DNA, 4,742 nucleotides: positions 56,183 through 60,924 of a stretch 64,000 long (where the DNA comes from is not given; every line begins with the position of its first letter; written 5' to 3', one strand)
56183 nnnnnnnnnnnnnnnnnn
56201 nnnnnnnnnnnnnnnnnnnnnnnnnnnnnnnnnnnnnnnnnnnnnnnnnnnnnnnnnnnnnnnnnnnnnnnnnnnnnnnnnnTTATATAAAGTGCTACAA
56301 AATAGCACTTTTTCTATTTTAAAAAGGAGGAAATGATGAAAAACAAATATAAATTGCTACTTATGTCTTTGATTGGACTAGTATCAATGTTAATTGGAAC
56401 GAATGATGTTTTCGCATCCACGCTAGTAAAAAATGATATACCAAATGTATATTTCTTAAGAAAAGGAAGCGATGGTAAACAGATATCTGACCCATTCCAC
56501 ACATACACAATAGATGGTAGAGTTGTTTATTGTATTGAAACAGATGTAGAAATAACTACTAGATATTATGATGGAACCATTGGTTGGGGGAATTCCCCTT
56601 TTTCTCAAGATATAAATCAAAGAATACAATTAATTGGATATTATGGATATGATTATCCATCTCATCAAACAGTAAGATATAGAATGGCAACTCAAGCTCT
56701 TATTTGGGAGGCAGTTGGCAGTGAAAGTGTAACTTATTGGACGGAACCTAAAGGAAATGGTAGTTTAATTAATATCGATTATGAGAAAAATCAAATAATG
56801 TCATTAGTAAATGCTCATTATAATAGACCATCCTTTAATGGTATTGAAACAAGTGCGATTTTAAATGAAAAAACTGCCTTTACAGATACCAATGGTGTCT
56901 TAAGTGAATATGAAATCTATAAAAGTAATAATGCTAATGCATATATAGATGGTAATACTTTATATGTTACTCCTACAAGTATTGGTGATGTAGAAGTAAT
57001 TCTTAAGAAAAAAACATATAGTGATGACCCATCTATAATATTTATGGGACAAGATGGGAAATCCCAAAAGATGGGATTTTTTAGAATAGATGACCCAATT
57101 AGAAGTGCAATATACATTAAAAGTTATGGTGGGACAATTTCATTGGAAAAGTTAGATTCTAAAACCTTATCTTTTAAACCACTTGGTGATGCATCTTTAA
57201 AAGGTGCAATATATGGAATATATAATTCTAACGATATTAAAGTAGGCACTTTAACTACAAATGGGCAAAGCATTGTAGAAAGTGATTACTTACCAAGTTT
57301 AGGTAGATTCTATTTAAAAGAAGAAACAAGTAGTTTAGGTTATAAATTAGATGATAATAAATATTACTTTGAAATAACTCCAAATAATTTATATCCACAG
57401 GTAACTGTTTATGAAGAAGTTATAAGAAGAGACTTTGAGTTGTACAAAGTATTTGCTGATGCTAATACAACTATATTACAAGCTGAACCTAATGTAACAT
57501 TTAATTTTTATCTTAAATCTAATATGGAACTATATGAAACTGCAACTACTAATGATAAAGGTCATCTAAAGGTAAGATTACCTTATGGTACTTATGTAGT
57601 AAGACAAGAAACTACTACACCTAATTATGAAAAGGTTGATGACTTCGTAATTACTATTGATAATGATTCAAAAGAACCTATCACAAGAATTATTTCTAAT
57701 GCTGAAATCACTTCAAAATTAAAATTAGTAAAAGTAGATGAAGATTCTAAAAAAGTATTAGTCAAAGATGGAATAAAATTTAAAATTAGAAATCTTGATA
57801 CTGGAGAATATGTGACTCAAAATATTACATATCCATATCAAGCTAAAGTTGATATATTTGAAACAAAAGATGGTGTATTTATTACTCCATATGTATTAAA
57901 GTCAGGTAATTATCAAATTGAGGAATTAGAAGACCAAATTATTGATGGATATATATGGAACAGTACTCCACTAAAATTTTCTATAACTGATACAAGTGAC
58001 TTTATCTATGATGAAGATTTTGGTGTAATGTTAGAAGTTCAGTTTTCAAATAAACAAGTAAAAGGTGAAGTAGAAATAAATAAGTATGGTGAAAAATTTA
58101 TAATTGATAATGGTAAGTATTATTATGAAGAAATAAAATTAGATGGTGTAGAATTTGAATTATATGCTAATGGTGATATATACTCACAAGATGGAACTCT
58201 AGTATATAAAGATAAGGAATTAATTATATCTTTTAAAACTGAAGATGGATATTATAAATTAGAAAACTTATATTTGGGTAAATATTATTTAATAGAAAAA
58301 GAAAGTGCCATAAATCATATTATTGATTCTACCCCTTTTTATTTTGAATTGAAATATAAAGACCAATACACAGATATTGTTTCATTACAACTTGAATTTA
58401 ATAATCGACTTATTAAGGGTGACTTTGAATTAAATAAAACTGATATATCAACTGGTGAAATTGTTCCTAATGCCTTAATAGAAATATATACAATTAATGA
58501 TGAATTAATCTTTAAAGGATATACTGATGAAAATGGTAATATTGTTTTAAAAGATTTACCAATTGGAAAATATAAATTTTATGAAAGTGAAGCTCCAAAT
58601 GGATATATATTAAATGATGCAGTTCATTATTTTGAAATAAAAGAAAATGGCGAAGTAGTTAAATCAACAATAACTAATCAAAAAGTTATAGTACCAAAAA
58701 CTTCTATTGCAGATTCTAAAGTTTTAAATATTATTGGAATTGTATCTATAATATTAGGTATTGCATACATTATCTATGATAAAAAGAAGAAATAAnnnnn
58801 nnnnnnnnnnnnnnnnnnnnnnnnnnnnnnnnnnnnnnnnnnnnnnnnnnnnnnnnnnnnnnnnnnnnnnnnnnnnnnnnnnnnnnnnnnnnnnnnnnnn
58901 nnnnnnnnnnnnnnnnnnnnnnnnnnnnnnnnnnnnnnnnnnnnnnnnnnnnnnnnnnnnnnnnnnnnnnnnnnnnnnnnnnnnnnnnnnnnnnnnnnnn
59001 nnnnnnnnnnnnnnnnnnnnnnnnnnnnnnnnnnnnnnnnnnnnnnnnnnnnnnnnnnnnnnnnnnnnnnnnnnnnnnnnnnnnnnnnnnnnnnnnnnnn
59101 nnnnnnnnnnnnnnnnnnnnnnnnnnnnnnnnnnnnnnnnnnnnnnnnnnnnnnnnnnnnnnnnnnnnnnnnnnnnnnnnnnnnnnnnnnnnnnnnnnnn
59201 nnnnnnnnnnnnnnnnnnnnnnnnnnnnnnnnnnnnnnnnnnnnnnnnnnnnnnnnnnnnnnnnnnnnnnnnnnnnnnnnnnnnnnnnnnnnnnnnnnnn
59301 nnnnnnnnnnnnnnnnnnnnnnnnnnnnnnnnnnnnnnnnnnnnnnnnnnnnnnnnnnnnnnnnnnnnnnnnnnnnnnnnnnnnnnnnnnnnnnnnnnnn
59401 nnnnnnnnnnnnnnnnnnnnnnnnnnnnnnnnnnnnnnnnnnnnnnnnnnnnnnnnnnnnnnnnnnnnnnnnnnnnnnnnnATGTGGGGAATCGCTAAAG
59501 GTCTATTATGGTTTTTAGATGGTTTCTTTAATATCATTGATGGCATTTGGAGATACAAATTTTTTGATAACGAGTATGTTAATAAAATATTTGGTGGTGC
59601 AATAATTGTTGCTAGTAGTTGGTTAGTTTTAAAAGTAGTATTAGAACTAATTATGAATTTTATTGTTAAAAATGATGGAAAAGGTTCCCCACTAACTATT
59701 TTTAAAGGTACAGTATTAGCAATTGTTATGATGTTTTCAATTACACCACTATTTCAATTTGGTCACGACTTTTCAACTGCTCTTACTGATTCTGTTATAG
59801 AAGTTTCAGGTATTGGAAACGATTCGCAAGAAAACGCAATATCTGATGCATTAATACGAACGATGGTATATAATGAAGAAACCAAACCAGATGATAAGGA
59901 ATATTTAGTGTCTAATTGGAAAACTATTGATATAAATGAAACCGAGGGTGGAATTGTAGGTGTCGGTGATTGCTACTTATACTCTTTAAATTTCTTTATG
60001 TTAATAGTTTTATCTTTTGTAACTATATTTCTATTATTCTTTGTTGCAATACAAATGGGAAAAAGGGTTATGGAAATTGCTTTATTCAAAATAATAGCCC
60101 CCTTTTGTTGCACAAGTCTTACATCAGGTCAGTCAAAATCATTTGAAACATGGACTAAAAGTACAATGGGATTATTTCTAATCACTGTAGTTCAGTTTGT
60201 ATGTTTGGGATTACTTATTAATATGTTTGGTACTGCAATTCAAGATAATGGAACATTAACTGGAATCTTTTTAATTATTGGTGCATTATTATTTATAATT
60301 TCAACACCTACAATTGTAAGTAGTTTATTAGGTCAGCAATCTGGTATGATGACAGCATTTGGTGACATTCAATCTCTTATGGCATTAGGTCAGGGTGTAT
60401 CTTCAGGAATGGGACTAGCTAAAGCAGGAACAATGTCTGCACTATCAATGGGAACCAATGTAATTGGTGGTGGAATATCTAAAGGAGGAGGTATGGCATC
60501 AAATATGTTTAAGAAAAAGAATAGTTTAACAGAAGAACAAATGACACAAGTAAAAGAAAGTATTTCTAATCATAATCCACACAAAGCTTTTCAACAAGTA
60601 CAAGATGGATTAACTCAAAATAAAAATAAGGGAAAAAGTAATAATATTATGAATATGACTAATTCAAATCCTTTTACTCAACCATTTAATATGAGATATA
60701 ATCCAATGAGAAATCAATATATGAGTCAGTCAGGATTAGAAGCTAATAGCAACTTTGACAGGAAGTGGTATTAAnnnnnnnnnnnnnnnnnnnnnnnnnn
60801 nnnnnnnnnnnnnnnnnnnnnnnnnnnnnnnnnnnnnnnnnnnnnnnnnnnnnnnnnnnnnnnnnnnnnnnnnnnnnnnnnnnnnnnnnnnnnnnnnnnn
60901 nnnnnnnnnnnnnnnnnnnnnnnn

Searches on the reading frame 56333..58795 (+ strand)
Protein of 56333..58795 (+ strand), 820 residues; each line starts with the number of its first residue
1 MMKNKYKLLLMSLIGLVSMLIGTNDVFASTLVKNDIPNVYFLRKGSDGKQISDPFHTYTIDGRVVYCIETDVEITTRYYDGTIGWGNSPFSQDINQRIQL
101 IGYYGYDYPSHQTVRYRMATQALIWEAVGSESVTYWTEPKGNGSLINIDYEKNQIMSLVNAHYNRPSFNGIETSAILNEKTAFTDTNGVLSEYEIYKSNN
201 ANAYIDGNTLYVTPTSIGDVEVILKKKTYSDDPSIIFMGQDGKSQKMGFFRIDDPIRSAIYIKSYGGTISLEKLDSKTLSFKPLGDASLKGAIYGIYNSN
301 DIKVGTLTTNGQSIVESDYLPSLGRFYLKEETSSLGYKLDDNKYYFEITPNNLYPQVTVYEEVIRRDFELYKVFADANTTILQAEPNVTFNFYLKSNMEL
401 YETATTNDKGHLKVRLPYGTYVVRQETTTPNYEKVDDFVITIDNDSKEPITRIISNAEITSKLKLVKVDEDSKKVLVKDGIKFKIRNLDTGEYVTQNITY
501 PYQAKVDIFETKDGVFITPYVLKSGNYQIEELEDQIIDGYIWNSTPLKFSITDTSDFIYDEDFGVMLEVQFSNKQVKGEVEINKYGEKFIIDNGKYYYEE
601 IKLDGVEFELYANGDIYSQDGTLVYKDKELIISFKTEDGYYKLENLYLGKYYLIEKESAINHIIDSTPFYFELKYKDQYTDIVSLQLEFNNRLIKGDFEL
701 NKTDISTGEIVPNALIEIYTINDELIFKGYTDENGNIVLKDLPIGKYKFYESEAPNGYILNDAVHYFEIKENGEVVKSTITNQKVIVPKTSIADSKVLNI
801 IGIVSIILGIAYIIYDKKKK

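Call 40: search_protein_families(library=phrogs, proteins=[window:56333-58795:+], max_evalue=0.001)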
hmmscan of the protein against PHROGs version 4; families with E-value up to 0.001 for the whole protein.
window:56333-58795:+ (820 aa): 0 families

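Call 79: search_protein_families(library=pfam, proteins=[window:56333-58795:+], max_evalue=0.001)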
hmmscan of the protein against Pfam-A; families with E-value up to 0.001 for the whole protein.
window:56333-58795:+ (820 aa): 4 families
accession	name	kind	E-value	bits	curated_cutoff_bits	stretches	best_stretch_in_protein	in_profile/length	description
PF17802.7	SpaA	-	1.4e-46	157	23.1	5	696-784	1-91/91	Prealbumin-like fold domain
PF08341.16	TED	-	1.9e-06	28.7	22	1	65-131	2-74/102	Thioester domain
PF13620.12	CarboxypepD_reg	-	2.6e-06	28.1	32.3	0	704-748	8-51/82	Carboxypeptidase regulatory-like domain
PF11974.14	bMG3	-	0.00054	20.3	34.9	0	703-741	20-58/103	Bacterial alpha-2-macroglobulin MG3 domain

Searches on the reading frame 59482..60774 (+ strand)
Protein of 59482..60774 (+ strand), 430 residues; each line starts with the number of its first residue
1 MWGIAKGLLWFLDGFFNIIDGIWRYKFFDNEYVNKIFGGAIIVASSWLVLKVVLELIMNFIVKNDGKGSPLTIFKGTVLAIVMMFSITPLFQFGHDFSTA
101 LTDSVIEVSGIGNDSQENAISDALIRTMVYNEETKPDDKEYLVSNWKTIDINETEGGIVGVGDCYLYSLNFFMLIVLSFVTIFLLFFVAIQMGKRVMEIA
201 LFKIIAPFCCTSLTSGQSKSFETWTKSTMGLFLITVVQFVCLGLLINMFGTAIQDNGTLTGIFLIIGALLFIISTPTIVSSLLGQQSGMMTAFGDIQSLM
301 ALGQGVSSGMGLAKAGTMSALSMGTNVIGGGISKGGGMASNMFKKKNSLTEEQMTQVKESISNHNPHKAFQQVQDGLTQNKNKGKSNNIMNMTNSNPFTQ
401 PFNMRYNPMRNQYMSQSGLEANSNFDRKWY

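Call 40: search_protein_families(library=phrogs, proteins=[window:59482-60774:+], max_evalue=0.001)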
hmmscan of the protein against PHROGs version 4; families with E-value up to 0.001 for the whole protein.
window:59482-60774:+ (430 aa): 1 family
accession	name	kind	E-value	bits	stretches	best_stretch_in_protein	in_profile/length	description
phrog_3750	-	unknown function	4.2e-05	23.6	1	170-293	185-312/347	-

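Call 79: search_protein_families(library=pfam, proteins=[window:59482-60774:+], max_evalue=0.001)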
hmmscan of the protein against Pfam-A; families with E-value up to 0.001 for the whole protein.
window:59482-60774:+ (430 aa): 1 family
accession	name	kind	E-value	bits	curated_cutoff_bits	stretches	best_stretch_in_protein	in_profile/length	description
PF19597.4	TrbL_4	-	2.4e-19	70.2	27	2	169-299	143-267/276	Conjugal transfer protein TrbL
